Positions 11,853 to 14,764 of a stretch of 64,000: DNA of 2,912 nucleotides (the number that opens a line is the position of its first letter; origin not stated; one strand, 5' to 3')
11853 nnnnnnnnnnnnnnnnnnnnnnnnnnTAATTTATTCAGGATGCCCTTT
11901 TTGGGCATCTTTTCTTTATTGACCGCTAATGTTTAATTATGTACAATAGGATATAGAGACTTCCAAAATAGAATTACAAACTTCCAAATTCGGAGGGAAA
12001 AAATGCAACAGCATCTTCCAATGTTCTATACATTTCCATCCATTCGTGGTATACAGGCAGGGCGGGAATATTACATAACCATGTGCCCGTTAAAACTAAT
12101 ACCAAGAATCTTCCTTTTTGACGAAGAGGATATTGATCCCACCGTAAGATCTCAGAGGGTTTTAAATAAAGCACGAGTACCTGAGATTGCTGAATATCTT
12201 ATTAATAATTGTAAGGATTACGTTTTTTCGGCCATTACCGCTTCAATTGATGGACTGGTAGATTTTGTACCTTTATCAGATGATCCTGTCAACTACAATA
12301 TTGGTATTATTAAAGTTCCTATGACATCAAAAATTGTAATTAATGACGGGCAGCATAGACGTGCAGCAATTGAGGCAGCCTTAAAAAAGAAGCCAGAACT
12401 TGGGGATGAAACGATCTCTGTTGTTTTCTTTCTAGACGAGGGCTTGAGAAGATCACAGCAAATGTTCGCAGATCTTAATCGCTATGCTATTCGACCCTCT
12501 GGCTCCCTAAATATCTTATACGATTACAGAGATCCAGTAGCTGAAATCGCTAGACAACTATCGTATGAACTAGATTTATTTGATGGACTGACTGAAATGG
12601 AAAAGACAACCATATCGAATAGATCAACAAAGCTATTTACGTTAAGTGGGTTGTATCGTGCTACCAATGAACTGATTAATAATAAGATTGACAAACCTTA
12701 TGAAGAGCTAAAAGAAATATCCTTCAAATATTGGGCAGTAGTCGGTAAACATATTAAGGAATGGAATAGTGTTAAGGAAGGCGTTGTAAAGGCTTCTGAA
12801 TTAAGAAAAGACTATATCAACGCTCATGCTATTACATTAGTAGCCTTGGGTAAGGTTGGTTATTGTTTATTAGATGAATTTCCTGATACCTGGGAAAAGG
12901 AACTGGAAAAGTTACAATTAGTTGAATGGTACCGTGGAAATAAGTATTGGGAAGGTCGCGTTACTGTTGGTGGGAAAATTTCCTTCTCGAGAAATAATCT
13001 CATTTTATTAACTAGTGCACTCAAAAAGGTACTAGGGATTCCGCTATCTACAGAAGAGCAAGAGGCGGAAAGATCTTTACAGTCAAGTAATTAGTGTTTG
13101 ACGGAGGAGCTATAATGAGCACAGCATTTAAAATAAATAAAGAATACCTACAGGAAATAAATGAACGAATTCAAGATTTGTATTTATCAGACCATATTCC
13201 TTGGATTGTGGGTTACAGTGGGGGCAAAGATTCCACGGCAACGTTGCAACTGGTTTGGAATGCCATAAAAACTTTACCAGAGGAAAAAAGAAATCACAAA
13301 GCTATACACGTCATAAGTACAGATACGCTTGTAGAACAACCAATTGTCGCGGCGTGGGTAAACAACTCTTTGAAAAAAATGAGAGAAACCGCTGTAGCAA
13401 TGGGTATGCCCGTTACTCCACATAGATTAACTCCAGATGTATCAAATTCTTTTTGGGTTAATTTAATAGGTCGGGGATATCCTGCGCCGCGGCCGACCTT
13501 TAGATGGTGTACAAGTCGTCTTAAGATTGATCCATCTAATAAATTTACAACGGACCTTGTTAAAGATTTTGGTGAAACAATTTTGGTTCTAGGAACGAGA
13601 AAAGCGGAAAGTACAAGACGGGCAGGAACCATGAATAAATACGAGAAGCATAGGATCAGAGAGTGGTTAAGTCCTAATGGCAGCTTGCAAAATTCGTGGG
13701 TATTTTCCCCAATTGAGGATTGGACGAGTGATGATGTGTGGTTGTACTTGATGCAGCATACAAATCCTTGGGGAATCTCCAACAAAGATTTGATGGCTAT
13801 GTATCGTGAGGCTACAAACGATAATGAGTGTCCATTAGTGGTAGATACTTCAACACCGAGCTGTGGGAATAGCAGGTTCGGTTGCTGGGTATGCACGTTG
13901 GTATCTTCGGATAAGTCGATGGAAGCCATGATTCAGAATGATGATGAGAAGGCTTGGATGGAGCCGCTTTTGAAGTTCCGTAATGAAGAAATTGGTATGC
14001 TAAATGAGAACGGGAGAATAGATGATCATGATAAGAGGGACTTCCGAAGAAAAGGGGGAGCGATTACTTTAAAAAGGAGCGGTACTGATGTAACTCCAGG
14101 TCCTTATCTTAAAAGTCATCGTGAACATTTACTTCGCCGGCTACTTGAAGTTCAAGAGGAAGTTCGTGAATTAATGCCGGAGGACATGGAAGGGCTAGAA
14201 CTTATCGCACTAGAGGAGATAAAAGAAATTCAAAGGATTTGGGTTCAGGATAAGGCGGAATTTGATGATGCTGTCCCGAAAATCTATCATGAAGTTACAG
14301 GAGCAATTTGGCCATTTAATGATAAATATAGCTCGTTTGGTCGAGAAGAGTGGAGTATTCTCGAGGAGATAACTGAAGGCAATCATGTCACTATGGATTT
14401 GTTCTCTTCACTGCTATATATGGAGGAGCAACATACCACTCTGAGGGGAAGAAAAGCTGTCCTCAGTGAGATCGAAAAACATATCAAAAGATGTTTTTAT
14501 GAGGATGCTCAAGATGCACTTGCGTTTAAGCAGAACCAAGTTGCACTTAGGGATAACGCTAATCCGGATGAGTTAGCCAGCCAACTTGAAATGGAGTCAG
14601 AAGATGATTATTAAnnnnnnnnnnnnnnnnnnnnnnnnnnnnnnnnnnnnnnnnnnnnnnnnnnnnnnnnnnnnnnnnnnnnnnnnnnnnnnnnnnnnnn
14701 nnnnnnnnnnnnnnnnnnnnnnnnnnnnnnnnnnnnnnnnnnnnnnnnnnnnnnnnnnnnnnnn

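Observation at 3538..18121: Complete DNA phosphorothioation modification-restriction system (dptFGH plus dndBCDE-A) on an AT-rich island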

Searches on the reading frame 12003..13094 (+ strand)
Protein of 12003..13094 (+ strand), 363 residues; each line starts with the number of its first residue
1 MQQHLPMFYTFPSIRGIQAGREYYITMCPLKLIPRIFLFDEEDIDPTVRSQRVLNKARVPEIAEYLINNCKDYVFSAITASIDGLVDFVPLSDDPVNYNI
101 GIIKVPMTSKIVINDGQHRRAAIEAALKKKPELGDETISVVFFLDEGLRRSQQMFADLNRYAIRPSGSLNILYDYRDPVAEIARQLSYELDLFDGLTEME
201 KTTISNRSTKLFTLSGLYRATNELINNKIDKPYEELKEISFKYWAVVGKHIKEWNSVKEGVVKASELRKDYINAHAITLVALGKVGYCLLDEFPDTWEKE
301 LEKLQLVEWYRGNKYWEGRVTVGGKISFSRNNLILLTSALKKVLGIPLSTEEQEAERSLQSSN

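Call 3: search_protein_families(library=pfam, proteins=[window:12003-13094:+])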
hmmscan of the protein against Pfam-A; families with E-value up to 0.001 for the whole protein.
window:12003-13094:+ (363 aa): 1 family
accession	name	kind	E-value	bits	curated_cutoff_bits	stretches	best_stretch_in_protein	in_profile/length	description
PF14072.11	DndB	-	1.4e-128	429.1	29.1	1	11-346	1-337/338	DNA-sulfur modification-associated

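Call 4: search_protein_families(library=ncbifam, proteins=[window:12003-13094:+])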
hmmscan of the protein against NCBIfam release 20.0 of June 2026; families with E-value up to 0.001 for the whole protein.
window:12003-13094:+ (363 aa): 2 families
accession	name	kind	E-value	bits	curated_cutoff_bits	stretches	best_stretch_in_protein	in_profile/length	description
TIGR03233.1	DNA_S_dndB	equivalog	8.5e-142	472.4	328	1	9-357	4-353/355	DNA sulfur modification protein DndB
TIGR03187.1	DGQHR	domain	1.1e-76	258.2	58.85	1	14-287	2-273/276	DGQHR domain-containing protein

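Call 5: search_protein_families(library=padloc, proteins=[window:12003-13094:+])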
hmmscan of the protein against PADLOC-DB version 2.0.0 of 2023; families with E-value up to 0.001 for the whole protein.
window:12003-13094:+ (363 aa): 1 family
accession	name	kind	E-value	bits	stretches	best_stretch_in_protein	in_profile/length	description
PDLC02658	DndB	-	1.9e-153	508.7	1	8-357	4-354/356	DndB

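Call 19: find_encoding_contigs(protein=window:12003-13094:+, flank=10000, max_places=6)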
Protein window:12003-13094:+ (363 aa): no gene with exactly this product is on record in the collection.

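Call 20: find_homologous_proteins(query=window:12003-13094:+)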
Query window:12003-13094:+ (363 aa): 7980 proteins with E <= 0.001 among 8000 candidates; the best 120 are listed.
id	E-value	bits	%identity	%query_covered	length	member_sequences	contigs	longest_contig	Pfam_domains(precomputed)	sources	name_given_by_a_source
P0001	3.6e-240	814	100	100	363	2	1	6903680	PF14072.12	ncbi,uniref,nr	ncbi:DNA sulfur modification protein DndB [Paenibacillus guangzhouensis]|uniref:DNA sulfur modificat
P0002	1.7e-218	743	90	100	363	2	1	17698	PF14072.12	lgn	-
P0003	1.2e-215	733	88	100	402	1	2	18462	PF14072.12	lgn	-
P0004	7.9e-207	704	86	99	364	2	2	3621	PF14072.12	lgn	-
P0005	2.4e-206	703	86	99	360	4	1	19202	PF14072.12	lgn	-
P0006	3.7e-205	699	84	99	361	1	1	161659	PF14072.12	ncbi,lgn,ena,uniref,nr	ncbi:DNA sulfur modification protein DndB [Paenibacillus ehimensis]|uniref:DNA sulfur modification p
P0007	3.3e-203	693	84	100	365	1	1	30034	PF14072.12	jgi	-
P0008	1.5e-195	667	81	99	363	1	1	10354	PF14072.12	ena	-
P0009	8.9e-195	665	83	98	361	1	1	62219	PF14072.12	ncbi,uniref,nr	ncbi:DNA sulfur modification protein DndB [Paenibacillus sp. LHD-117]|uniref:DNA sulfur modification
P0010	3.9e-191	653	86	89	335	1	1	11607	PF14072.12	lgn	-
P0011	1.1e-185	635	78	98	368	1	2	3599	PF14072.12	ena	-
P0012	2.6e-167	574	69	100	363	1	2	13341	PF14072.12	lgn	-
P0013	5.4e-167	573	71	98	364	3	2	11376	PF14072.12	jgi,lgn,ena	-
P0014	1.3e-158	546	64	98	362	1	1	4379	PF14072.12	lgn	-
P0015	8.0e-150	517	62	97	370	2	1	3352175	PF14072.12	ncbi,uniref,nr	ncbi:DNA sulfur modification protein DndB [Kyrpidia spormannii]|uniref:DNA sulfur modification prote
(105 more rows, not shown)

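Call 22: find_encoding_contigs(protein=P0006, flank=10000, max_places=2)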
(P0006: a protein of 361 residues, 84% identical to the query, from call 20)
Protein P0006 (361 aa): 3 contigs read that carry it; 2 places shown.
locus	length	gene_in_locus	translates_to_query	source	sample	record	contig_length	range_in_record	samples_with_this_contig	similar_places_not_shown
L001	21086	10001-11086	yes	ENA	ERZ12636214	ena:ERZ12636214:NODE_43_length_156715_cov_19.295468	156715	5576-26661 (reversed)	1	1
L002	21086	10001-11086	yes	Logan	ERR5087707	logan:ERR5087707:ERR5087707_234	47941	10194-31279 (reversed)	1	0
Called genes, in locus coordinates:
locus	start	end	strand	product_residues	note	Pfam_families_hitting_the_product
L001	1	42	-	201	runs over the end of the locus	PF04002:RadC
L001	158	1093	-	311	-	PF06067:DUF932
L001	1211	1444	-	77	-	-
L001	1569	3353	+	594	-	-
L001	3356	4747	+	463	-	-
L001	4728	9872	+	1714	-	PF01935:DUF87, PF10412:TrwB_AAD_bind (faint)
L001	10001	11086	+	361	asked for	PF14072:DndB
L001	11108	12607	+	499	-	PF01507:PAPS_reduct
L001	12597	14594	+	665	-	PF02463:SMC_N (faint), PF13476:AAA_23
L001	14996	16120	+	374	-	PF00266:Aminotran_5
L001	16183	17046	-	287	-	PF01541:GIY-YIG (faint)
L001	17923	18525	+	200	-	-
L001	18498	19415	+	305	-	PF01609:DDE_Tnp_1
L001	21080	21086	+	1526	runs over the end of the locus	-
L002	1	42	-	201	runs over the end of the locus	PF04002:RadC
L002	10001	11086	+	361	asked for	PF14072:DndB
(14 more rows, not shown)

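Call 23: find_encoding_contigs(protein=P0009, flank=10000, max_places=2)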
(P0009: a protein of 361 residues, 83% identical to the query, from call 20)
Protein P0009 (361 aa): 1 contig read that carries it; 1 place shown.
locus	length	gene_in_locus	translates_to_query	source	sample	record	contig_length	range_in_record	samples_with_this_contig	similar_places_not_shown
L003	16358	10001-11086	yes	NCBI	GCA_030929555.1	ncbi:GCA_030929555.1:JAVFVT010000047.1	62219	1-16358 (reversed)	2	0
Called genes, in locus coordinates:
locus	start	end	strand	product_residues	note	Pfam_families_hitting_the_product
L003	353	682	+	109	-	-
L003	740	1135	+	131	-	-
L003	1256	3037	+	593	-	-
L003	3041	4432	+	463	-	-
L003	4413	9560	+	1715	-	PF01935:DUF87, PF10412:TrwB_AAD_bind (faint)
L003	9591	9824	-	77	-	PF12844:HTH_19 (weak), PF13443:HTH_26, PF01381:HTH_3 (weak)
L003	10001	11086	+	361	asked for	PF14072:DndB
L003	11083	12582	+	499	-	PF01507:PAPS_reduct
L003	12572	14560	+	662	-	PF02463:SMC_N (faint), PF13476:AAA_23 (weak)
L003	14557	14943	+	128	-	PF08870:DndE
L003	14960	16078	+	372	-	PF00266:Aminotran_5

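Call 24: find_encoding_contigs(protein=P0015, flank=10000, max_places=2)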
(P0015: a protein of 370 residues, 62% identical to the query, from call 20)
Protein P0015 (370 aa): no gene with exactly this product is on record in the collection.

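Call 33: find_related_loci(query=window:12003-13094:+, collection=genome_contigs, flank=10000)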
Query window:12003-13094:+ (363 aa) in genome_contigs; peptide patterns used: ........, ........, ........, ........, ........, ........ (x = any residue, [..] = any of these).
600 stretches matched a pattern (row limit reached: there are more); 584 encode a relative of the query (tblastn E <= 1e-3); the best 80 are kept; 80 distinct loci.
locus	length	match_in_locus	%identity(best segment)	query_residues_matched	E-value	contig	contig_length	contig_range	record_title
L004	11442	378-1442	61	8-361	1e-155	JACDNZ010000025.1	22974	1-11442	MAG: Thermosipho sp. (in: Bacteria) isolate GB_MAG8_064 c_000000001604, whole genome shotgun sequence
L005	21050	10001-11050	61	9-356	1e-147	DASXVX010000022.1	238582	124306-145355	MAG TPA_asm: Symbiobacteriaceae bacterium isolate SMAG_U4756 k141_104144, whole genome shotgun sequence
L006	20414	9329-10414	57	1-362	2e-147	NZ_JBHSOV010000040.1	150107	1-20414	Cohnella faecalis strain CGMCC 1.13587 GCM70022185_12, whole genome shotgun sequence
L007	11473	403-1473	55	9-363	7e-143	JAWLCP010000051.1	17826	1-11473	MAG: Anaerolineae bacterium isolate 15dZY3.bin.6 NODE_3523_length_17826_cov_11.925255, whole genome shotgun sequence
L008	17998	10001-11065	56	9-362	7e-139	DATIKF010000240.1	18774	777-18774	MAG TPA_asm: Dissulfurispiraceae bacterium isolate SMAG_U15711 k141_44778, whole genome shotgun sequence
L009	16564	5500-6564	55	6-360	3e-131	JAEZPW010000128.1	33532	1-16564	MAG: Acidobacteria bacterium isolate OH_CFB_66 k127_1845124, whole genome shotgun sequence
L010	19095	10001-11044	56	9-356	3e-130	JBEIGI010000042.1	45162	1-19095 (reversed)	MAG: Pirellula sp. isolate Sample-102-S76-bin-126 Sample_102_S76-bin_126-k141_947512, whole genome shotgun sequence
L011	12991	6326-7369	55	10-356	6e-129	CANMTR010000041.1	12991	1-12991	uncultured Rhodobacteraceae bacterium isolate 2B2-18-3Z.fasta genome assembly, contig: NODE_41, whole genome shotgun seq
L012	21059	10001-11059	54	9-360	8e-128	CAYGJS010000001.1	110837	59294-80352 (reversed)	MAG TPA_asm: uncultured Micavibrio sp. isolate ERP117304_co1_100 genome assembly, contig: NODE_232_length_110837_cov_17.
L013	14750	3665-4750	53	9-363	8e-128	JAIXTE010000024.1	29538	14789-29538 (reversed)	MAG: Burkholderiales bacterium isolate C8_MAG_00029 pond_C8_MAG_00029_000000000094, whole genome shotgun sequence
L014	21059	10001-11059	53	5-356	7e-128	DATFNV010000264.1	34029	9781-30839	MAG TPA_asm: Gemmataceae bacterium isolate SMAG_U9260 k141_24627, whole genome shotgun sequence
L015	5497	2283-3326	55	10-356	3e-128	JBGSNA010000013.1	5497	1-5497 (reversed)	MAG: Pirellulaceae bacterium isolate JTS-AC244 k141_328485, whole genome shotgun sequence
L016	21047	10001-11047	53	9-356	5e-127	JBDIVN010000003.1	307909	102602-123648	MAG: Vampirovibrionales bacterium isolate Bin_14 NODE_22_length_307909_cov_9.169867, whole genome shotgun sequence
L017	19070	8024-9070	50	9-356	1e-126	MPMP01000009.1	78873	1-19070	MAG: Albidovulum sp. bin36 NODE_539_length_78873_cov_18.1735_ID_1077, whole genome shotgun sequence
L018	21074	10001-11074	53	9-363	6e-126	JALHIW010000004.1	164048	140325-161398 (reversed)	MAG: Methanomicrobiaceae archaeon isolate 7-NCT_009 scaffold_157, whole genome shotgun sequence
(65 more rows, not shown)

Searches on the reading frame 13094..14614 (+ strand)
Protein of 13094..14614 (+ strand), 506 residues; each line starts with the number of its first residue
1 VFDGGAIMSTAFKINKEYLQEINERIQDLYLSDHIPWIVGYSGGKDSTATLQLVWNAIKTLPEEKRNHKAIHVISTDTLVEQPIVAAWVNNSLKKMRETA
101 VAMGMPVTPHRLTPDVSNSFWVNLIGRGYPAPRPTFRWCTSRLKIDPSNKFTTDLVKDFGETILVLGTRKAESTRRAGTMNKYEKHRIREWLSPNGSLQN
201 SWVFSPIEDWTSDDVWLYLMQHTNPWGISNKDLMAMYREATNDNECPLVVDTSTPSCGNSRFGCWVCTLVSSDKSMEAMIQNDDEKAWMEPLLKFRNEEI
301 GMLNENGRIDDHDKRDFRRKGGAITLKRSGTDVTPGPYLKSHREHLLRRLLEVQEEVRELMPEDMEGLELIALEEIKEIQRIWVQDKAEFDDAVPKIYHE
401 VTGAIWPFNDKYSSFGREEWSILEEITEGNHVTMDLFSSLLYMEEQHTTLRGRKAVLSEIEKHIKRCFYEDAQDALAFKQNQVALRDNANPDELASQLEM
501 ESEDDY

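Call 3: search_protein_families(library=pfam, proteins=[window:13094-14614:+])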
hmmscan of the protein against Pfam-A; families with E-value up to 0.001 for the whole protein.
window:13094-14614:+ (506 aa): 1 family
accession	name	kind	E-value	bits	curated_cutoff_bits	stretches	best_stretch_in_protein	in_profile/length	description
PF01507.26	PAPS_reduct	-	5.8e-10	39.9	22.5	1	38-225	3-155/175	Phosphoadenosine phosphosulfate reductase domain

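Call 4: search_protein_families(library=ncbifam, proteins=[window:13094-14614:+])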
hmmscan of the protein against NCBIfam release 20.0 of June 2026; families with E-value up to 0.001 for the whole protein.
window:13094-14614:+ (506 aa): 8 families
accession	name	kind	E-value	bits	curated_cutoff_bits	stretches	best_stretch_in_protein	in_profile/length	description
TIGR03183.1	DNA_S_dndC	equivalog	2.3e-192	639.8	290.4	1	23-465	2-445/447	DNA phosphorothioation system sulfurtransferase DndC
NF005316.0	PRK06850.1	equivalog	7e-191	635.4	536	1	16-487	11-477/505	hypothetical protein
NF010367.0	PRK13795.1-2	equivalog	1.9e-14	53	456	1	8-225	212-398/584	hypothetical protein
NF010368.0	PRK13795.1-3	equivalog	2.7e-14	52.4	588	1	9-226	218-404/635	hypothetical protein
NF006351.0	PRK08576.1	equivalog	1.5e-12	46.9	290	1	11-222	210-381/436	hypothetical protein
NF010366.0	PRK13795.1-1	equivalog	1.6e-11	43.1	745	1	32-221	264-422/667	hypothetical protein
NF010369.0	PRK13795.1-4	equivalog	1.8e-08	33.1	1086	1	31-221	248-407/633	hypothetical protein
NF006327.0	PRK08557.1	equivalog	2.1e-07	30.1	366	1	23-221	170-333/415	hypothetical protein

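Call 5: search_protein_families(library=padloc, proteins=[window:13094-14614:+])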
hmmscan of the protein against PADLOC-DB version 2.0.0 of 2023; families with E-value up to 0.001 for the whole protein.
window:13094-14614:+ (506 aa): 7 families
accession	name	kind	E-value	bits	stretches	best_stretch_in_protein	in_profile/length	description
PDLC02662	DndC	-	2.5e-182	605.2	1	13-484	5-470/481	DndC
PDLC02661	DndC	-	2e-150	499.8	1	15-469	3-456/468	DndC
PDLC02659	DndC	-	1.5e-97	325.6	3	24-219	18-210/586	DndC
PDLC02660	DndC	-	1.5e-97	325.6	3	24-219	18-210/586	DndC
PDLC03333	MTase_II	-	5e-94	313.8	1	19-468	27-486/544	Type II methyltransferase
PDLC02510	BrxP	-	2.7e-13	47.1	1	15-222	114-293/779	BrxP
PDLC02782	SspD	-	3.6e-09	34.7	1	38-182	3-127/277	SspD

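Call 40: search_solved_structures(query=window:13094-14614:+)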
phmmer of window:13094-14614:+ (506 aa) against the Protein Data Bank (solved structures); distinct sequences matched with E-value up to 0.001: 0.
